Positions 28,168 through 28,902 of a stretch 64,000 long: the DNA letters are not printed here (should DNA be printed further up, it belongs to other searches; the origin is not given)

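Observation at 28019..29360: Three-gene overlapping operon: wHTH/degenerate-NTase regulator, HEPN, then MNT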

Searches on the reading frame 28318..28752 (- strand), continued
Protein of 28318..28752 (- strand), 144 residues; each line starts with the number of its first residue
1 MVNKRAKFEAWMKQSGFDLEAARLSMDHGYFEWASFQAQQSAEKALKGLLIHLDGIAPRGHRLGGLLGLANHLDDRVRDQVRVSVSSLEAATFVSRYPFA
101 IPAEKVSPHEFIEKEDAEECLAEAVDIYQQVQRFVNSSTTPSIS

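Call 106: get_annotated_region(hit=H23, flank=1500)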
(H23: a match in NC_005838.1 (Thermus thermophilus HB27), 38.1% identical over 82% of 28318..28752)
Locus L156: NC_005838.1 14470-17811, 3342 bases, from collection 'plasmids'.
description: Thermus thermophilus HB27 plasmid pTT27, complete sequence
organism: Thermus thermophilus HB27 (NCBI taxid 262724)
taxonomy: Bacteria; Deinococcota; Deinococci; Thermales; Thermaceae; Thermus; Thermus thermophilus; Thermus thermophilus HB27
host: -; source: -; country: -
typing (MOB-suite, as given by PLSDB): non-mobilizable; replicon rep_cluster_1121
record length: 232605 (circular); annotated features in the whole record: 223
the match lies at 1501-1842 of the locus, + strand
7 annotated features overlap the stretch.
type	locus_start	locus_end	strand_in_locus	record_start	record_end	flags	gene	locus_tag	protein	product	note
CDS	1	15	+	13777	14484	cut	cobA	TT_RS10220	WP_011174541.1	uroporphyrinogen-III C-methyltransferase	GO:0019354 - siroheme biosynthetic process [Evidence IEA]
CDS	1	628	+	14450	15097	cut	bluB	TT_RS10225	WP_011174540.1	5,6-dimethylbenzimidazole synthase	GO:0009236 - cobalamin biosynthetic process [Evidence IEA]; GO:0032363 - FMN catabolic process [Evidence IEA]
CDS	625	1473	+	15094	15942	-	cbiB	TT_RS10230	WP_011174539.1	adenosylcobinamide-phosphate synthase CbiB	GO:0009236 - cobalamin biosynthetic process [Evidence IEA]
CDS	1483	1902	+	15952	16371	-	-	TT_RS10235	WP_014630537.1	HEPN domain-containing protein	-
CDS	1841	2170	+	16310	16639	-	-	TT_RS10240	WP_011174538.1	nucleotidyltransferase domain-containing protein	-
CDS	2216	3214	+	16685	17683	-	-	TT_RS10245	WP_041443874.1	histidinol-phosphate transaminase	GO:0000105 - histidine biosynthetic process [Evidence IEA]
CDS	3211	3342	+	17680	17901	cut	-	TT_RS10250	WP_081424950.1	HEPN domain-containing protein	-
